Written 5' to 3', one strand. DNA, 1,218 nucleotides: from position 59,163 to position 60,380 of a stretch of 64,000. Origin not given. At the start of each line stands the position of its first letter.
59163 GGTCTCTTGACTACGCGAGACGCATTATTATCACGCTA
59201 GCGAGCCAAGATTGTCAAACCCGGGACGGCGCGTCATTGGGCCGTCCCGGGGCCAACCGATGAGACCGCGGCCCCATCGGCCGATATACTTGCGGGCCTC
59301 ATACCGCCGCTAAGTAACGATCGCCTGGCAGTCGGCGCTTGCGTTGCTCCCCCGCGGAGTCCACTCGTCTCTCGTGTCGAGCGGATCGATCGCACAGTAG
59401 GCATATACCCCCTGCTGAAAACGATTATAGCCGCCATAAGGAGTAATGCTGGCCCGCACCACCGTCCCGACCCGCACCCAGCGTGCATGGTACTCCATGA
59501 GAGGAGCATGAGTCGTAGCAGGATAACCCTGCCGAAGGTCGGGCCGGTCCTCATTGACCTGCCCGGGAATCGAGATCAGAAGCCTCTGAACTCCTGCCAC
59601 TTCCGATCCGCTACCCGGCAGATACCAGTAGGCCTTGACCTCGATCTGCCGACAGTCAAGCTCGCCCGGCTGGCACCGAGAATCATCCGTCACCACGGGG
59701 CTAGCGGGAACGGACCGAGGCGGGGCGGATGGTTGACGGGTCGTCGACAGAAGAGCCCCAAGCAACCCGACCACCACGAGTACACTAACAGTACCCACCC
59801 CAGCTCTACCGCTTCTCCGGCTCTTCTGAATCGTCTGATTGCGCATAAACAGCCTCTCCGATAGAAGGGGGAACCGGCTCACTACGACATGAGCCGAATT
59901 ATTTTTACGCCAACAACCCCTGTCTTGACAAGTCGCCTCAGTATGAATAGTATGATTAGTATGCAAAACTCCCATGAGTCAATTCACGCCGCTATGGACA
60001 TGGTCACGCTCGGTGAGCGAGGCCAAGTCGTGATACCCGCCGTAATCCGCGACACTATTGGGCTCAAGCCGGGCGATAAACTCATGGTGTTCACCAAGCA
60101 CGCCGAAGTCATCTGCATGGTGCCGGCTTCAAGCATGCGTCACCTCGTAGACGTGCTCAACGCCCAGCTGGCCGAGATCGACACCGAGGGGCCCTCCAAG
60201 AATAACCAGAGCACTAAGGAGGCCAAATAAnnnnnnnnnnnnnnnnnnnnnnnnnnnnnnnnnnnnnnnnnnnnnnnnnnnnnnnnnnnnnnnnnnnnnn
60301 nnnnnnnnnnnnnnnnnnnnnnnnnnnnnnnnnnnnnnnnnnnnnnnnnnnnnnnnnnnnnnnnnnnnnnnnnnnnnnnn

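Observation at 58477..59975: Pair of paralogous small secreted Cys-containing proteins; one has a twin-arginine-like signal and overlaps the 3' end of eno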

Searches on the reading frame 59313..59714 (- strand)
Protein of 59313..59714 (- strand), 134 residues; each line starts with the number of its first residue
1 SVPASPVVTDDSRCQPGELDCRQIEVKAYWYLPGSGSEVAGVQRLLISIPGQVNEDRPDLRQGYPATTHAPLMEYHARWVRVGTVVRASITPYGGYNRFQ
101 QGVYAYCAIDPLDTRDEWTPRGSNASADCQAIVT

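Call 45: predict_structure(alignment_id=A3)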
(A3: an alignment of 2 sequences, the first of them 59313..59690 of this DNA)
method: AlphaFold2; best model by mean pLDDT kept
length: 126 residues; sequences in the alignment: 2
mean_pLDDT: 72.2   pTM: 0.66
mean pLDDT of the five models: 72.2, 70.1, 66.6, 64.8, 42.6
residues with pLDDT >= 90: 0; 70-90: 75; 50-70: 43; < 50: 8
segments of 3 or more residues with pLDDT < 50: 1-3, 88-92
pLDDT, mean of each block of 10 residues (from residue 1): 65 85 65 76 78 55 74 87 63 70 70 72 82
secondary structure, 60 per line:
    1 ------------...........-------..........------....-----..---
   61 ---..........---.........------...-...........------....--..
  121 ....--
elements in order: E13-23 E31-40 E47-50 E64-73 E77-85 E96-103 E113-116 E119-124

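Call 56: fold_search(model_id=the predicted structure, library=viral)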
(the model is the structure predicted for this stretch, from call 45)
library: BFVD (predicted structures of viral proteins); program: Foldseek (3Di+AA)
matches with E <= 10: 1448; with E <= 0.001: 1
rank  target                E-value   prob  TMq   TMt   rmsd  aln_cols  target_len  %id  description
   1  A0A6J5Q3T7            4.7e-04  1.00  0.44  0.07   6.7       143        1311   15  Uncharacterized protein [uncultured Caudovirales phage]
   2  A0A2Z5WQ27            1.5e-03  0.98  0.40  0.20   7.4       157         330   11  (no name in the UniProt tables at hand)
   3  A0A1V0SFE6            1.8e-03  1.00  0.43  0.07   5.0       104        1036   13  Collagen triple helix repeat motif-containing protein [Hokovirus HKV1]
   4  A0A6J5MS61            5.3e-03  0.99  0.44  0.47   7.4       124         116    9  Lipoprotein [uncultured Caudovirales phage]
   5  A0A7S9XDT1            1.1e-02  0.94  0.40  0.12   6.0       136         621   13  Uncharacterized protein [Virus NIOZ-UU157]
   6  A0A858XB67            1.1e-02  0.38  0.26  0.14  16.7       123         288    7  ORF3a [Actinidia yellowing ringspot virus]
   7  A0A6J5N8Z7            1.1e-02  0.13  0.17  0.04  18.6       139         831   11  Bacteroidetes-Associated Carbohydrate-binding Often N-terminal [uncultured Caudovirales phage]
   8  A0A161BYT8            1.2e-02  0.38  0.26  0.11  12.9       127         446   13  Short tail fiber [Klebsiella phage PKO111]
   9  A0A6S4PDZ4            1.4e-02  0.60  0.30  0.19   9.1       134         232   11  Uncharacterized protein [uncultured phage MedDCM-OCT-S46-C10]
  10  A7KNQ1                1.4e-02  0.30  0.25  0.13  16.2       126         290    6  Movement protein [Ilarvirus APLPV]
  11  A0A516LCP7            1.5e-02  0.87  0.35  0.10   9.0       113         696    9  (no name in the UniProt tables at hand)
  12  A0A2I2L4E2            1.5e-02  0.85  0.34  0.23   7.8       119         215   10  Collagen triple helix repeat [Orpheovirus IHUMI-LCC2]
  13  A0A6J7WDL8            1.9e-02  0.11  0.18  0.06  17.3       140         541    9  Concanavalin A-like lectin/glucanases superfamily [uncultured Caudovirales phage]
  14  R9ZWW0                1.9e-02  0.10  0.17  0.06  17.0       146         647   13  Structural protein [Cellulophaga phage phi17:2]
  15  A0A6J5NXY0            2.0e-02  0.77  0.32  0.40   7.4       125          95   12  Uncharacterized protein [uncultured Caudovirales phage]
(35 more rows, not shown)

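Call 68: search_dna_similar(query=window:59313-59714:-, collection=phages, mode=protein, max_evalue=1, max_rows=10)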
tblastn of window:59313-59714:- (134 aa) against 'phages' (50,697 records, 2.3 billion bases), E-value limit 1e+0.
Records with a match: 4; places in all: 4; records where one place covers at least 80% of the query: 0.
Best place of each record, by identity: <60% 4.
By first word of the organism name: Pseudomonas 2; Dinoroseobacter 2.
By host as written in the record: Pseudomonas putida YMC11/06/C171 2; Dinoroseobacter shibae DFL12T 2.
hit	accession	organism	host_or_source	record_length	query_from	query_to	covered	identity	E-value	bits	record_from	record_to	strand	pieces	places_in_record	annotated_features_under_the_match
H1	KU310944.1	Pseudomonas phage YMC11/06/C171_PPU_BP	Pseudomonas putida YMC11/06/C171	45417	49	119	53%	29.6%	5e-1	35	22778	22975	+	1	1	hypothetical protein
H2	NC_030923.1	Pseudomonas phage YMC11/06/C171_PPU_BP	Pseudomonas putida YMC11/06/C171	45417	49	119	53%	29.6%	5e-1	35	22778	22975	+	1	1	DNA primase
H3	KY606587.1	Dinoroseobacter phage vB_DshS-R5C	Dinoroseobacter shibae DFL12T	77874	97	133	28%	43.2%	5e-1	35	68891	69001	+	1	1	hypothetical protein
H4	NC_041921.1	Dinoroseobacter phage vB_DshS-R5C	Dinoroseobacter shibae DFL12T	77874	97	133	28%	43.2%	5e-1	35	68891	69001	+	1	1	hypothetical protein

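Call 69: search_dna_similar(query=window:59313-59714:-, collection=plasmids, mode=protein, max_evalue=1, max_rows=10)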
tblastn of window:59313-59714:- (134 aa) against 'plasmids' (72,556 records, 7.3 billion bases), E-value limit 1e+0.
No match.

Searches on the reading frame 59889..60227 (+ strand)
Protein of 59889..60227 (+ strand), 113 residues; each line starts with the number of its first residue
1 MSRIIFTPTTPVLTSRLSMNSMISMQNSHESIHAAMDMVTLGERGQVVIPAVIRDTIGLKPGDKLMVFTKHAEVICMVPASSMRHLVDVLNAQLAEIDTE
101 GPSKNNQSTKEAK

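Call 4: search_protein_families(library=pfam, max_evalue=1, proteins=[window:59889-60227:+])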
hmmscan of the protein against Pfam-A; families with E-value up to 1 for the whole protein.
seq(113 aa): 2 families
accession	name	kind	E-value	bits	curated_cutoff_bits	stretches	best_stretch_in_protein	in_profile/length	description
PF04014.23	MazE_antitoxin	-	2.4e-07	31.1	24.7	1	39-80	2-43/48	Antidote-toxin recognition MazE, bacterial antitoxin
PF15937.10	PrlF_antitoxin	-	0.0033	18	32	1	40-80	3-43/99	prlF antitoxin for toxin YhaV_toxin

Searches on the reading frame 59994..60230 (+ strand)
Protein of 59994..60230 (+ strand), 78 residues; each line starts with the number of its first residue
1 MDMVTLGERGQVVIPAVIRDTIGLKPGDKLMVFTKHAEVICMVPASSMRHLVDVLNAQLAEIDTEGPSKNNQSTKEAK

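Call 74: search_protein_families(library=padloc, max_evalue=0.1, proteins=[window:59994-60230:+])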
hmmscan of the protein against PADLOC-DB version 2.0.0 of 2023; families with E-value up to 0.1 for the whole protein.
window:59994-60230:+ (78 aa): 1 family
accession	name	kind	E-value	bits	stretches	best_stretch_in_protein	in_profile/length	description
PDLC01991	CARF_m8--CARF_LolE_TM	-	0.0059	12.8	1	9-56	304-351/810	-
